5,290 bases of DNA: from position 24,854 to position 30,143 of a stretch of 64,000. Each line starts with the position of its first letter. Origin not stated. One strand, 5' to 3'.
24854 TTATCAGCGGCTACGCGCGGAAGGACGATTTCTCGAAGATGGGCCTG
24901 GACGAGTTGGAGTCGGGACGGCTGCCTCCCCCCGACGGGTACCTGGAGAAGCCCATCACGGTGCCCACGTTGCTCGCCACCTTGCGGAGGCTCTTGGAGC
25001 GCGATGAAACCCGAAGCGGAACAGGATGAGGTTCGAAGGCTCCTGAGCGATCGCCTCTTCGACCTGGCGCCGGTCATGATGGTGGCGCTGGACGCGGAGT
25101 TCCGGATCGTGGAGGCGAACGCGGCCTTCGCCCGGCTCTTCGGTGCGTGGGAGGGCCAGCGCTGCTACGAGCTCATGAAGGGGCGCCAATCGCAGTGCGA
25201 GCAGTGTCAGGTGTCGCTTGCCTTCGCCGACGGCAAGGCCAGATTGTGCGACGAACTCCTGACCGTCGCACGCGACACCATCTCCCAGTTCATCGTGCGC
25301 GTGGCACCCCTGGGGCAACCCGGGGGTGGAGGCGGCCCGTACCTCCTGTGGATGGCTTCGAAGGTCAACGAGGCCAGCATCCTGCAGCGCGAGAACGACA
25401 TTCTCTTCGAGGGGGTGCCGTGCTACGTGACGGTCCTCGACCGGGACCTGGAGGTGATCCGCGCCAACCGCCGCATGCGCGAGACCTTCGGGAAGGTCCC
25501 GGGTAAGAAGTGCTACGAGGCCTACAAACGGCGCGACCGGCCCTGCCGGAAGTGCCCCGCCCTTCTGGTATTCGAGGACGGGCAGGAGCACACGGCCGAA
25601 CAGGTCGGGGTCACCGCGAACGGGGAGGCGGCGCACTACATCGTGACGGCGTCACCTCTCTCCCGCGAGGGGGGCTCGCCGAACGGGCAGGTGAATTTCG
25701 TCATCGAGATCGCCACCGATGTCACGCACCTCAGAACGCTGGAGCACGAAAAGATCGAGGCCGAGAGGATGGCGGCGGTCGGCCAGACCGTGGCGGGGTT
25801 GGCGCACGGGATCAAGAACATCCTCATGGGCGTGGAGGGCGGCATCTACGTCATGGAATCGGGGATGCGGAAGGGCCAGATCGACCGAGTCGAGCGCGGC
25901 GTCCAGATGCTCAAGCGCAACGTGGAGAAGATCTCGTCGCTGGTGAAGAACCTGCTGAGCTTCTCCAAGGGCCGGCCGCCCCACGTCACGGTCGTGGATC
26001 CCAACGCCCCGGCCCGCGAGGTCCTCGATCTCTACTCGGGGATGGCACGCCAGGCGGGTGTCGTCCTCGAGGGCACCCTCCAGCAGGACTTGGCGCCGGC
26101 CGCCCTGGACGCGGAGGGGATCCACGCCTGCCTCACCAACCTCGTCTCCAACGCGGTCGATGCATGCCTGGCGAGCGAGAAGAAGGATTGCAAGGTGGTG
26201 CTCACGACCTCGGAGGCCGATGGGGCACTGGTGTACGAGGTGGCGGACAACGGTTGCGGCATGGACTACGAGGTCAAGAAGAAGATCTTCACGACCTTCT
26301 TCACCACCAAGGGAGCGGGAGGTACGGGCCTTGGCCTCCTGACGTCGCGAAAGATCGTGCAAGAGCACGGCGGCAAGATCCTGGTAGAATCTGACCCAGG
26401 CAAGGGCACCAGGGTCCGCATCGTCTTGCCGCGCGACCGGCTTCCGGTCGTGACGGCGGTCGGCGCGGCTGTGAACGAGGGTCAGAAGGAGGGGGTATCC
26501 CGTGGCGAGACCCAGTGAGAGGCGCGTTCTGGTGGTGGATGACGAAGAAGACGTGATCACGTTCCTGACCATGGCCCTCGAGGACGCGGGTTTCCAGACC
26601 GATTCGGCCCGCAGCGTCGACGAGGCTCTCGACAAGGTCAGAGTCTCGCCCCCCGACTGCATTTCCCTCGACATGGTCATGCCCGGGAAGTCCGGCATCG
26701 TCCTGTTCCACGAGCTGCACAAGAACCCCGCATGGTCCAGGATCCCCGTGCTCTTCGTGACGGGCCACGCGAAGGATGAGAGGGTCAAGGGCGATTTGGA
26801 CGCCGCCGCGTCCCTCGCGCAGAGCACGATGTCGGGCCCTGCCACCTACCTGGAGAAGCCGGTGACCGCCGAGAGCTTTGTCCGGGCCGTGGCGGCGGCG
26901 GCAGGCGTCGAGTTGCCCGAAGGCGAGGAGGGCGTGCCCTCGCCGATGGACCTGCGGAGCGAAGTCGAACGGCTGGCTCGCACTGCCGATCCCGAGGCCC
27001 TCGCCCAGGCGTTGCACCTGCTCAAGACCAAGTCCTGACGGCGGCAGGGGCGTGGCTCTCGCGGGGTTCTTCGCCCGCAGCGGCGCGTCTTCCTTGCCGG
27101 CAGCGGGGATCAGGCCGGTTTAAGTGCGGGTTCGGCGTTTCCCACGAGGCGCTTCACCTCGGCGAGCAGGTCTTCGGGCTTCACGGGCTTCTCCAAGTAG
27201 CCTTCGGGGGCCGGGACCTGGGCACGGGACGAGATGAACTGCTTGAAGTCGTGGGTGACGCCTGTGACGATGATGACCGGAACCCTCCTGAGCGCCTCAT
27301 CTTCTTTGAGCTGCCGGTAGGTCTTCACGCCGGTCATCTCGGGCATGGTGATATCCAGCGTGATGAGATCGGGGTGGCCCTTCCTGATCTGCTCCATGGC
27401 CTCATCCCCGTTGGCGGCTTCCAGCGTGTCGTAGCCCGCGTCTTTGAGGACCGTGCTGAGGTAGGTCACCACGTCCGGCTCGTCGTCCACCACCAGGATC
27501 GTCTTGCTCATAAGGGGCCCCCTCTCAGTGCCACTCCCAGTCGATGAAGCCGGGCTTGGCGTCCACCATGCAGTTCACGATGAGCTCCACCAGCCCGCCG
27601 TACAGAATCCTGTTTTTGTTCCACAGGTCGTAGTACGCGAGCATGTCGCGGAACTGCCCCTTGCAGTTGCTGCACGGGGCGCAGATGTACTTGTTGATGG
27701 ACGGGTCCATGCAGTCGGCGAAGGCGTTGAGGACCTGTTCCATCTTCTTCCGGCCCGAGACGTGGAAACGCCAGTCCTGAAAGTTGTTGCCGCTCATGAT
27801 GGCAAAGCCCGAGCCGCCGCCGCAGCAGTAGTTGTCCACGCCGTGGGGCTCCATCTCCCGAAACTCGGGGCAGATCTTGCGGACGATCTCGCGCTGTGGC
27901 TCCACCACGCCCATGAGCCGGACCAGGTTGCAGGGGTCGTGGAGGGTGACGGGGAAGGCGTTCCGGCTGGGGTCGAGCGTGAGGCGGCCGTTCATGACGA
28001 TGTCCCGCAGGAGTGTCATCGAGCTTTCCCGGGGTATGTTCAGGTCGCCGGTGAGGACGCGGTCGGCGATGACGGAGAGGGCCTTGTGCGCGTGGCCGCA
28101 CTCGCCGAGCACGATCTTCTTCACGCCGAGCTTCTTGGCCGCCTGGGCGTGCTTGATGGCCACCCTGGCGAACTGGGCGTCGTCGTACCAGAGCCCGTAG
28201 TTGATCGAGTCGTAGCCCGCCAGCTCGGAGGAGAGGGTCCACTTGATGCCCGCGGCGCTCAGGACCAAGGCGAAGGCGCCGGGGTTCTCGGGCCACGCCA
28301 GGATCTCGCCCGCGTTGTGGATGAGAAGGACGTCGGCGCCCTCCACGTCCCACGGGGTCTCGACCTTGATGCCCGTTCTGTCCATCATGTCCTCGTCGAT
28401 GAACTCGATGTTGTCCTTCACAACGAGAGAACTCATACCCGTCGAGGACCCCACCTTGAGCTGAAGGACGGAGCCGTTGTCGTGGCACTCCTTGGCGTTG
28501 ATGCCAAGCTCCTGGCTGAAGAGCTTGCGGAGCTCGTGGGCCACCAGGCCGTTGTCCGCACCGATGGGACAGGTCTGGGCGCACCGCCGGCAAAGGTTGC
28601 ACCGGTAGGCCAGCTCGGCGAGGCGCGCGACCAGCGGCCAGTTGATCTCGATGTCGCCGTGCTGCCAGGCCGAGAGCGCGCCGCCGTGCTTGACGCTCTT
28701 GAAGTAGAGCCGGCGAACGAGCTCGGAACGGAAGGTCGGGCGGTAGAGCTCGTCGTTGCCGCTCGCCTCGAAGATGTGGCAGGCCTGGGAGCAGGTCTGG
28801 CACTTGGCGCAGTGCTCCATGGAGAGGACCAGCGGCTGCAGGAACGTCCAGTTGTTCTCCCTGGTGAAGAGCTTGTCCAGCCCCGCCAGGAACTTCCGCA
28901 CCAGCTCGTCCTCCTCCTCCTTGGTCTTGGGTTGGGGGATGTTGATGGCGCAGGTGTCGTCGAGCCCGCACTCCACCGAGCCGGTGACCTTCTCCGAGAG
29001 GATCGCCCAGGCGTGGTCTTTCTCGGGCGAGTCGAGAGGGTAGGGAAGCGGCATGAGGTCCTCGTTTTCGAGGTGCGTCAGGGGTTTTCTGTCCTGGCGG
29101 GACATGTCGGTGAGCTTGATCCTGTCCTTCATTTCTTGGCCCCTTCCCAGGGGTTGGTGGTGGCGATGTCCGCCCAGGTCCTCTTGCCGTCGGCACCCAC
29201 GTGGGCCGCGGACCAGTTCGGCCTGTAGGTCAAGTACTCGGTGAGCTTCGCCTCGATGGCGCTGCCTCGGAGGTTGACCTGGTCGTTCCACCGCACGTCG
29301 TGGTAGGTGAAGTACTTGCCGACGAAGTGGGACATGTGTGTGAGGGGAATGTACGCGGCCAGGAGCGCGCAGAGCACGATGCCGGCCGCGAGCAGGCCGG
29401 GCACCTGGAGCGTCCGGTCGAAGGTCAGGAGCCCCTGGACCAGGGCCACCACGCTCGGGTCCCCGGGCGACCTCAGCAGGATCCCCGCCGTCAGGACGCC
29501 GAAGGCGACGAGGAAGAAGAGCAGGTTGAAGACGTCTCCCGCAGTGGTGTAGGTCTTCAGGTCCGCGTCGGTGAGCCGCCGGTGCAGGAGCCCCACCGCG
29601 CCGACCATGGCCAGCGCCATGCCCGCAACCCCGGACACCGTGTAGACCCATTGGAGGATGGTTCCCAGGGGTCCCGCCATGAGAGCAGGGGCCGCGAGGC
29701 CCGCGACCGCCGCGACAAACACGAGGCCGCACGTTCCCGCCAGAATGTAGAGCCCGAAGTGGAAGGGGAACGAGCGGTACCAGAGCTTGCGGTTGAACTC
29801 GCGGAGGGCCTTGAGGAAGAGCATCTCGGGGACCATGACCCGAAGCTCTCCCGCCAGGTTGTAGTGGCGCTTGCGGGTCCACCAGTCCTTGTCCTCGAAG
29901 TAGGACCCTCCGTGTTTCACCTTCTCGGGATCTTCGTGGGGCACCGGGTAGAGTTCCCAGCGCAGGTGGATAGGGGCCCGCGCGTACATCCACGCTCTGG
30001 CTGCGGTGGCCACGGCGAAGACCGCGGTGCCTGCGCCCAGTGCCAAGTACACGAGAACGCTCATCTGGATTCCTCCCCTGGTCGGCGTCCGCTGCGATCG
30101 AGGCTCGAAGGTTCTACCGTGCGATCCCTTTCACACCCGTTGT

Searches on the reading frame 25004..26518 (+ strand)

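Call 73: search_protein_families(library=pfam, proteins=[window:25004-26518:+], max_evalue=0.0001)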
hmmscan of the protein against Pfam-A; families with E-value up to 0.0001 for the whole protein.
window:25004-26518:+ (504 aa): 5 families
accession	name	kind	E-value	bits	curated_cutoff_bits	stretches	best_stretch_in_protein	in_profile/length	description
PF02518.31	HATPase_c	-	9.2e-26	90.9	26.4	1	369-478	2-110/111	Histidine kinase-, DNA gyrase B-, and HSP90-like ATPase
PF08448.16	PAS_4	-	2.2e-18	66.9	23.1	2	135-244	1-109/110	PAS fold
PF13426.13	PAS_9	-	6.5e-12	46.1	27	1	141-241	3-102/103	PAS domain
PF13188.13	PAS_8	-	1.8e-10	40.8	21.8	1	17-57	5-46/65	PAS domain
PF00989.32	PAS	-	7.2e-08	32.9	22.6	0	16-52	4-40/113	PAS fold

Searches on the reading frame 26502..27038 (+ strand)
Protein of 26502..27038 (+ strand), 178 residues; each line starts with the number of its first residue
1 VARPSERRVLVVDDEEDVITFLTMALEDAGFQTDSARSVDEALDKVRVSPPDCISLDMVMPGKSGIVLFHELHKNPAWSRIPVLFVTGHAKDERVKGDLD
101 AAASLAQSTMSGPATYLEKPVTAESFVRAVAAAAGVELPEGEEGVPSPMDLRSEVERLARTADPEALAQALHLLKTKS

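Call 73: search_protein_families(library=pfam, proteins=[window:26502-27038:+], max_evalue=0.0001)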
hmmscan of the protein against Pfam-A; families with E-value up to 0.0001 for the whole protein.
window:26502-27038:+ (178 aa): 1 family
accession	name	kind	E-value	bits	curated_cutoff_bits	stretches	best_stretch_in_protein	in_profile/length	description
PF00072.30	Response_reg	-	7.7e-19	68.3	30.2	1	9-103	1-93/111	Response regulator receiver domain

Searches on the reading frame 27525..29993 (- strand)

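Call 73: search_protein_families(library=pfam, proteins=[window:27525-29993:-], max_evalue=0.0001)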
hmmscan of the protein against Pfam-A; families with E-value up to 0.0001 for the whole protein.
window:27525-29993:- (822 aa): 3 families
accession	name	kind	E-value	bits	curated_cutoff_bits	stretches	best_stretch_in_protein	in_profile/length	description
PF13183.11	Fer4_8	-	4.3e-10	40.4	27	1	392-478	2-67/68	4Fe-4S dicluster domain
PF02754.22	CCG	-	2.3e-07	31.3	20.6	1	682-782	1-85/85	Cysteine-rich domain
PF13534.11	Fer4_17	-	2.6e-05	25.1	22.2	1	395-478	2-59/61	4Fe-4S dicluster domain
